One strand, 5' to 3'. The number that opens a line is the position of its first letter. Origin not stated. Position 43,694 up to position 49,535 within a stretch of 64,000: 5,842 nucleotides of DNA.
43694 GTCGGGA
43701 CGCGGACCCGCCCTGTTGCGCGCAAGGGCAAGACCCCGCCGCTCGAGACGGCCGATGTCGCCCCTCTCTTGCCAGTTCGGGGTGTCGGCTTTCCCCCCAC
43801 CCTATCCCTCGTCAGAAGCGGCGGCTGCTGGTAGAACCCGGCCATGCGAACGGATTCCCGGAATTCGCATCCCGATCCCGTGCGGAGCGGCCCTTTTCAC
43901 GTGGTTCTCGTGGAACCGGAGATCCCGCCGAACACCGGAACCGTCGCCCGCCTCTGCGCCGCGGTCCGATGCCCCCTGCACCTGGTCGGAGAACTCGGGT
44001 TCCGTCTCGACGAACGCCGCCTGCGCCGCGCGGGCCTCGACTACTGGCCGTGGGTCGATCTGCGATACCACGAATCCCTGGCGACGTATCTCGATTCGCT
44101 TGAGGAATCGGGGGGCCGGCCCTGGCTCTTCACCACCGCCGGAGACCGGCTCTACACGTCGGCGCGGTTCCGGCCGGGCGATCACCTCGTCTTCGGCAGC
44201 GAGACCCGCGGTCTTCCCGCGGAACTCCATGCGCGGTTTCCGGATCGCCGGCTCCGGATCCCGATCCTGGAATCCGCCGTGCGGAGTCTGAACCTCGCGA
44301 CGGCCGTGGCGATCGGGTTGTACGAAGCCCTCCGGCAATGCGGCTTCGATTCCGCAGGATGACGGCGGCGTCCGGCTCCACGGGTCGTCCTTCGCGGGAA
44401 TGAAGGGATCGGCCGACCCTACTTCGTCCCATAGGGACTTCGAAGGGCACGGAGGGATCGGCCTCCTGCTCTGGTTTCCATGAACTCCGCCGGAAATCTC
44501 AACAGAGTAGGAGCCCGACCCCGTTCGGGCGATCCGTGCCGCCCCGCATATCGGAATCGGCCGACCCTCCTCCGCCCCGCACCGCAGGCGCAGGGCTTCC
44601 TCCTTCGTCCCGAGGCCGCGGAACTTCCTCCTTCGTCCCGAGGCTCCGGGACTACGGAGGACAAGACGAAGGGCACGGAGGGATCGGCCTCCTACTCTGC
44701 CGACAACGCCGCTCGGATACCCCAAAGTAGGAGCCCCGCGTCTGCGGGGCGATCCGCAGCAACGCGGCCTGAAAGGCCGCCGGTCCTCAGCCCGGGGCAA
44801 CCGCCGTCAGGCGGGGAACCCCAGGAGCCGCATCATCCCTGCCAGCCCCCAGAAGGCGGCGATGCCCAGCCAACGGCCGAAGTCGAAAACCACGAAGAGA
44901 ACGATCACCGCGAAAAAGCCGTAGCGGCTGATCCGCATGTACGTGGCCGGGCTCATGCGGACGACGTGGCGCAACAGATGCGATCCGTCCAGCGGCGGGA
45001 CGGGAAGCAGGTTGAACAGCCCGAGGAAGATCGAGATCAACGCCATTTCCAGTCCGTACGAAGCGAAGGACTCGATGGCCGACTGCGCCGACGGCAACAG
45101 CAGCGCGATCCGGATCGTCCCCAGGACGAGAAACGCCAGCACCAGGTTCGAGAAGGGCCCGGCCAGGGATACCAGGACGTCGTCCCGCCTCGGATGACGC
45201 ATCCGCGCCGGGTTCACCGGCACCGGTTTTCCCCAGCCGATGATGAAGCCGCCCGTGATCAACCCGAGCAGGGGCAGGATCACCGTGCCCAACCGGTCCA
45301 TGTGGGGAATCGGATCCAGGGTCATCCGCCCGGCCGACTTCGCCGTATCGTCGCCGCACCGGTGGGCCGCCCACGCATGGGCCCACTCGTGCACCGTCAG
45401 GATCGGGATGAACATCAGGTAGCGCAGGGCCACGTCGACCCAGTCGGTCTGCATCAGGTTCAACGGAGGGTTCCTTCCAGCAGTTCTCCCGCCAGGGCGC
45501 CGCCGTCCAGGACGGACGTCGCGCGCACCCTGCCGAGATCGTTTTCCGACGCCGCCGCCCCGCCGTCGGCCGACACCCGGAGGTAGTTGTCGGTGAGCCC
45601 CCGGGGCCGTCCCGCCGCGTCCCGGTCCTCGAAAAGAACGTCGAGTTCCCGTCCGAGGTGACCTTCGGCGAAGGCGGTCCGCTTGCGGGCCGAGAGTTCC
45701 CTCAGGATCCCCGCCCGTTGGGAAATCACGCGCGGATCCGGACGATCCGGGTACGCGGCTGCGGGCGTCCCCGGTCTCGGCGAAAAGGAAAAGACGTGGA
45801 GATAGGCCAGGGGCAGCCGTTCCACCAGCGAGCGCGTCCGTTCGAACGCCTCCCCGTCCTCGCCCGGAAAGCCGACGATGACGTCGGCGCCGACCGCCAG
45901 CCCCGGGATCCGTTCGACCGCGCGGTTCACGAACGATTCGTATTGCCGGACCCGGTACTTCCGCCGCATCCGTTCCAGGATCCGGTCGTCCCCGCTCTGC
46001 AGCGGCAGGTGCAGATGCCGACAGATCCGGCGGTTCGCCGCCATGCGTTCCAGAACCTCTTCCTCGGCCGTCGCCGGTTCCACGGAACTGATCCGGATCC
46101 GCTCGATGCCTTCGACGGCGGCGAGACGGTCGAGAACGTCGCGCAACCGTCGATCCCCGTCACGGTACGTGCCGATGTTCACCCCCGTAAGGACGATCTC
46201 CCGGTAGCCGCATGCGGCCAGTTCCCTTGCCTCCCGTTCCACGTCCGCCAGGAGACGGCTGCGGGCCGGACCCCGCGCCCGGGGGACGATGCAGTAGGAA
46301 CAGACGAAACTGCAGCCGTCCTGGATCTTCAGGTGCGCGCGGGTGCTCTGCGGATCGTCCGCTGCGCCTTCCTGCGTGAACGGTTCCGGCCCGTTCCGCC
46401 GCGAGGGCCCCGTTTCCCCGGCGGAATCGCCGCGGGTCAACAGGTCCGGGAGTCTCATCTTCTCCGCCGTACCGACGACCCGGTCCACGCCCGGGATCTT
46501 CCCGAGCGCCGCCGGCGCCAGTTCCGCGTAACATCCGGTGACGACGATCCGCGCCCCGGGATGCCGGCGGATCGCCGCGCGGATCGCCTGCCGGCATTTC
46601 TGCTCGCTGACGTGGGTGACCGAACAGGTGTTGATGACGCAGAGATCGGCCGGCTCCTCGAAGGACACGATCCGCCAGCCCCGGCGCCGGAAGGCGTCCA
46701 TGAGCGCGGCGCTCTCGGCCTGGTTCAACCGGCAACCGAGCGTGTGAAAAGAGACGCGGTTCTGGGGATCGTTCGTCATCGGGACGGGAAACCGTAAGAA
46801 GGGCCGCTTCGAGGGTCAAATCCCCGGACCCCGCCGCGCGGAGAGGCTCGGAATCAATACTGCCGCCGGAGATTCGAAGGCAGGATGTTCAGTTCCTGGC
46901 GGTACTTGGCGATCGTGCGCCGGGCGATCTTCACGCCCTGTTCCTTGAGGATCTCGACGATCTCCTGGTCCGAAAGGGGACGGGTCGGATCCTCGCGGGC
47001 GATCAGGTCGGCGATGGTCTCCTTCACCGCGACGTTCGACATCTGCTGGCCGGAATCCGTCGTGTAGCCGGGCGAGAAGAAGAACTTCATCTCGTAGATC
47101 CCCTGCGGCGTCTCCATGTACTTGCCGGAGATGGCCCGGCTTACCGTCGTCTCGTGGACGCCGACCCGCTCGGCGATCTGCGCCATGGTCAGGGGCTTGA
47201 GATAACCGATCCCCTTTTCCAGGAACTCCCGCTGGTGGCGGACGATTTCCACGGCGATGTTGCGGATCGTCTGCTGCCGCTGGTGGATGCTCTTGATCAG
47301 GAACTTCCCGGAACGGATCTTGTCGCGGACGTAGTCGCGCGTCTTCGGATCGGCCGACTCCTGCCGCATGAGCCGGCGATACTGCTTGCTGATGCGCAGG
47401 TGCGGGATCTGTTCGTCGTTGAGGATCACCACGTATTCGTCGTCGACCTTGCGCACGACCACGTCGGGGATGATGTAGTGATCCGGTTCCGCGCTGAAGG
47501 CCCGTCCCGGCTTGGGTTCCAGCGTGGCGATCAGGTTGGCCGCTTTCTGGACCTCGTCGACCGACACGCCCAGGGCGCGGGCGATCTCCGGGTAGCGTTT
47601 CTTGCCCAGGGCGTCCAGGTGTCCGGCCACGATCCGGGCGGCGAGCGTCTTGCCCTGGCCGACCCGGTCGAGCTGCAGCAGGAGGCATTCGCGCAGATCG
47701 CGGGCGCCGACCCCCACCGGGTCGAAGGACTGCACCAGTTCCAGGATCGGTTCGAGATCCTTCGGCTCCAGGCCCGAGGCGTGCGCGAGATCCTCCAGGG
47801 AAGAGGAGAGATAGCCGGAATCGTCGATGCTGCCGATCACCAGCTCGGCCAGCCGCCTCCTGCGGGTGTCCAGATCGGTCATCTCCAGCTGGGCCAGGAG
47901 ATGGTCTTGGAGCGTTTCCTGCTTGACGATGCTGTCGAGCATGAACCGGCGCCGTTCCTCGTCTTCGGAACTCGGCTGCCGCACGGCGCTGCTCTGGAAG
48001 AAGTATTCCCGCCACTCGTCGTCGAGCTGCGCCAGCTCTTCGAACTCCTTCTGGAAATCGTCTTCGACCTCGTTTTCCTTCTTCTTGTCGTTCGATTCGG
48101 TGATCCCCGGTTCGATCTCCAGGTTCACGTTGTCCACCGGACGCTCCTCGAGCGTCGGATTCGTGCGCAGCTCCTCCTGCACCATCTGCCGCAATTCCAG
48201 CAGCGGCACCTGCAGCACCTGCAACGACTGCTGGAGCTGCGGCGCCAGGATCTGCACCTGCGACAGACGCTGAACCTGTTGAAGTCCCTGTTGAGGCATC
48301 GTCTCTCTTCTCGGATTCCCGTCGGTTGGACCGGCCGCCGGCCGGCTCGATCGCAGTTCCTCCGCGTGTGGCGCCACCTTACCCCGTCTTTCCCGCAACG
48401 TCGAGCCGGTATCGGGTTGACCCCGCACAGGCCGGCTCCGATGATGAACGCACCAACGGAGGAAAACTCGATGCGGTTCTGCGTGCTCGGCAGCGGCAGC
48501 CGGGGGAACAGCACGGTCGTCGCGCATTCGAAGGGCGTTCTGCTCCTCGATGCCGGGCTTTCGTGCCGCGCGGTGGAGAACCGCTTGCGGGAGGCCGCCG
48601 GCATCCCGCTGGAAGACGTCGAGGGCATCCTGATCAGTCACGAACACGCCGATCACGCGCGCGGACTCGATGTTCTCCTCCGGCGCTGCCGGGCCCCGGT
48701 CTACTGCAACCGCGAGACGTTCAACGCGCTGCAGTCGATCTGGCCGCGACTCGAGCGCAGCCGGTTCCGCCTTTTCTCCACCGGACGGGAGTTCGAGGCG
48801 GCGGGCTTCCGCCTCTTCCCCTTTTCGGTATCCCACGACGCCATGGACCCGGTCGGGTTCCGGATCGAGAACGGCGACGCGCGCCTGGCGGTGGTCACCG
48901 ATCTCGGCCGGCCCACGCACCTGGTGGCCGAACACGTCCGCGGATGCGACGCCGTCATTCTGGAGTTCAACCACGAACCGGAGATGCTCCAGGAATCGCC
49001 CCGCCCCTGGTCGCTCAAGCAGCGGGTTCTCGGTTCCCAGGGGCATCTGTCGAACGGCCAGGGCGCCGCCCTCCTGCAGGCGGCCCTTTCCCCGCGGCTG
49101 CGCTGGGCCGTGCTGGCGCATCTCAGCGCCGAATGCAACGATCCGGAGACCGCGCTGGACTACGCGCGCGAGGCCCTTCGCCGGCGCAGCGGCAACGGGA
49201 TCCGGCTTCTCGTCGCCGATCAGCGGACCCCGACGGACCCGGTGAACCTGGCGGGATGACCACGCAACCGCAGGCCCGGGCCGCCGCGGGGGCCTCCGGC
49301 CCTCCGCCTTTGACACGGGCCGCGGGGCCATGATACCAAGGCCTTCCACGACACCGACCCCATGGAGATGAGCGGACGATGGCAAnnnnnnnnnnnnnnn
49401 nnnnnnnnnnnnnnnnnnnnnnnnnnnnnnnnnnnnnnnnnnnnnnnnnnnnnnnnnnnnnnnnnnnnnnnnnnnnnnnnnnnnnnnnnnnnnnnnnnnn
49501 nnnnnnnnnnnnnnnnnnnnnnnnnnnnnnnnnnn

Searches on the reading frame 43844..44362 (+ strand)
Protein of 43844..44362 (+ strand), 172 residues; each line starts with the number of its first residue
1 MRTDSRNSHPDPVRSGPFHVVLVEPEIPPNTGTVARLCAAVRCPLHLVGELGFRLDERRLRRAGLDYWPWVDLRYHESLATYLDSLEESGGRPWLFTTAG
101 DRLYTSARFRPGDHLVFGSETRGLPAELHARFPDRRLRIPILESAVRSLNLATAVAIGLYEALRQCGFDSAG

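Call 16: find_encoding_contigs(protein=window:43844-44362:+, flank=10000, max_places=10)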
Protein window:43844-44362:+ (172 aa): no gene with exactly this product is on record in the collection.

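Call 23: search_protein_families(library=pfam, proteins=[window:43844-44362:+])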
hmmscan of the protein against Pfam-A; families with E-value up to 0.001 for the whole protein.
window:43844-44362:+ (172 aa): 1 family
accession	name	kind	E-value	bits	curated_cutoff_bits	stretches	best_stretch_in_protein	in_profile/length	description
PF00588.24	SpoU_methylase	-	6.8e-30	104.5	29.7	1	18-160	2-142/142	SpoU rRNA Methylase family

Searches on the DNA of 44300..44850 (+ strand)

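Call 38: search_rna_families(source=window, start=44300, end=44850, threshold=evalue, max_evalue=10)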
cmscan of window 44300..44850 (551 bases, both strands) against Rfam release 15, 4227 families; matches with E-value up to 10: 7.
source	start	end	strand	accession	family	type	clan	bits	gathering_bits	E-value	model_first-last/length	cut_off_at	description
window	44765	44825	-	RF01687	Acido-Lenti-1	Gene; sRNA;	-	21.4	37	0.014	1-46/46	no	Acido-Lenti-1 RNA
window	44339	44412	+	RF01914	mir-932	Gene; miRNA;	-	19.1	54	0.14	1-76/76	no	mir-932 microRNA precursor family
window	44599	44660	-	RF04240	mir-4716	Gene; miRNA;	-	17.6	76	0.83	1-84/84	no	mir-4716 microRNA precursor family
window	44541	44589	-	RF03228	mir-1471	Gene; miRNA;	-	15.6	82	5.7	1-57/57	no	mir-1471 microRNA precursor family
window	44765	44796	+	RF03160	twister-P1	Gene; ribozyme;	CL00120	14.4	67.2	5.4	14-51/68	no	type-P1 twister ribozyme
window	44495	44513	+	RF02914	DUF805b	Cis-reg;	CL00115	11.6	35.6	2.6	1-35/35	no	DUF805b RNA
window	44329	44347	-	RF01145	sR14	Gene; snRNA; snoRNA; CD-box;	-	10.7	38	3.1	35-54/54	no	Small nucleolar RNA sR14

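Call 70: search_dna_similar(query=window:44363-44790:+, collection=phages, mode=distant, max_evalue=0.001, max_rows=10)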
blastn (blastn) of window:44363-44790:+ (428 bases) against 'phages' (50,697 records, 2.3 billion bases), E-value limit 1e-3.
No match.

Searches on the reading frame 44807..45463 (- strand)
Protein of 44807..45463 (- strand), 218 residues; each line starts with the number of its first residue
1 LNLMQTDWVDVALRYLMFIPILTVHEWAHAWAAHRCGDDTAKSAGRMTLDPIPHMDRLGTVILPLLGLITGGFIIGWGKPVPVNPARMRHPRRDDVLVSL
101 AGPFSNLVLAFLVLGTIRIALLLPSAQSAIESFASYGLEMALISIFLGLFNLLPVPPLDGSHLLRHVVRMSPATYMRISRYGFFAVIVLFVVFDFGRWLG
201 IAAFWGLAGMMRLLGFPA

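Call 23: search_protein_families(library=pfam, proteins=[window:44807-45463:-])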
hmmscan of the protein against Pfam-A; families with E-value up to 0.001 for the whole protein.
window:44807-45463:- (218 aa): 1 family
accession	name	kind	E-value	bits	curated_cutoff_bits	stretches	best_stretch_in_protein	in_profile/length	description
PF02163.28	Peptidase_M50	-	1.1e-19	71.1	27.2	2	115-182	145-213/221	Peptidase family M50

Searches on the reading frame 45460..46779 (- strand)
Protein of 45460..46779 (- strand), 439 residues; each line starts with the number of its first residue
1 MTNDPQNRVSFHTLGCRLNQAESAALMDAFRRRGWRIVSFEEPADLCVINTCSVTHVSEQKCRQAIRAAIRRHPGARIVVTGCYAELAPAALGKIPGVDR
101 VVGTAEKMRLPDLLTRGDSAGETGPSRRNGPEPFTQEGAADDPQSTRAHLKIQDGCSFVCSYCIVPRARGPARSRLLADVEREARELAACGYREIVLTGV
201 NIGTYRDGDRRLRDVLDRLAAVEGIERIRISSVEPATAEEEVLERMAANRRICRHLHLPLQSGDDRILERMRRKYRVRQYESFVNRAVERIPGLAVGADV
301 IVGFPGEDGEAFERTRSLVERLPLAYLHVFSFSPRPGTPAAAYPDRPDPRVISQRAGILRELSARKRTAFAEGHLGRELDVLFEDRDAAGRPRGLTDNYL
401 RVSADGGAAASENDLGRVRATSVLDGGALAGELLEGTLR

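Call 23: search_protein_families(library=pfam, proteins=[window:45460-46779:-])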
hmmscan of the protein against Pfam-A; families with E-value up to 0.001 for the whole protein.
window:45460-46779:- (439 aa): 2 families
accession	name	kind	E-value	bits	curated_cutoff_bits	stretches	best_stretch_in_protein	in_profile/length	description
PF04055.27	Radical_SAM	-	1.4e-27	97.3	29.5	1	151-318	2-165/166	Radical SAM superfamily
PF00919.26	UPF0004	-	1.9e-24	86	27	1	8-103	1-98/98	Uncharacterized protein family UPF0004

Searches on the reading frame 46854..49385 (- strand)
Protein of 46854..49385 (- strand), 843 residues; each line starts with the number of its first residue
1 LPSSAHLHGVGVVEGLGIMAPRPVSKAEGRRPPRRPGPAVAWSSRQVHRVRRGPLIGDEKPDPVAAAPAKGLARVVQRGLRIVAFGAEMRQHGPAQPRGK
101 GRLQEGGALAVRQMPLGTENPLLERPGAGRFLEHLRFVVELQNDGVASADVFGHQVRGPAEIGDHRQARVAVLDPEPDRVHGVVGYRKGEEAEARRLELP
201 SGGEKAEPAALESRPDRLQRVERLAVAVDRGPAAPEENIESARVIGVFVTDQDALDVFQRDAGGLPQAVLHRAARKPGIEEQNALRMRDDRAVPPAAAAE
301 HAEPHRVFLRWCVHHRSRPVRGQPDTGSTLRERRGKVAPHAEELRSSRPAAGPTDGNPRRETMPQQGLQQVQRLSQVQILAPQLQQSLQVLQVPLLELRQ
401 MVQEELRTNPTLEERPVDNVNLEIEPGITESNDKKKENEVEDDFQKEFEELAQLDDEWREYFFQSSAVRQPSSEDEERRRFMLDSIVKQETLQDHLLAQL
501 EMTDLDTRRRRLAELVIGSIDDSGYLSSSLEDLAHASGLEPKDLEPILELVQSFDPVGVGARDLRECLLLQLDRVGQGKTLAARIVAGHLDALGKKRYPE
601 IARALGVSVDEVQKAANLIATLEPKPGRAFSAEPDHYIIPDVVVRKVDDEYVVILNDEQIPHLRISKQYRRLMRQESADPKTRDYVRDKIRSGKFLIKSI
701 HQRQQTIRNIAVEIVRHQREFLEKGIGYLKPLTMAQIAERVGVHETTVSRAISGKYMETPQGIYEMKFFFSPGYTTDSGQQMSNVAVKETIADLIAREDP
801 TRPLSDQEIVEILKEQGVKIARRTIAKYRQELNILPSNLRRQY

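Call 63: search_protein_families(library=pfam, proteins=[window:46854-49385:-], max_evalue=0.00001)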
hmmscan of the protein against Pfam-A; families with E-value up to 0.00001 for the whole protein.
window:46854-49385:- (843 aa): 3 families
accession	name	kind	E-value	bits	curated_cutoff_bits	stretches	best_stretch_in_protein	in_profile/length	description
PF04963.19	Sigma54_CBD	-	1.9e-64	217.3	22.9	1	486-669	6-185/185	Sigma-54 factor, core binding domain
PF04552.19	Sigma54_DBD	-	1.6e-58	197.4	22.8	1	684-842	2-160/160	Sigma-54, DNA binding domain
PF00309.25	Sigma54_AID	-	1.5e-09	38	23.8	1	370-414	2-46/46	Sigma-54 factor, Activator interacting domain (AID)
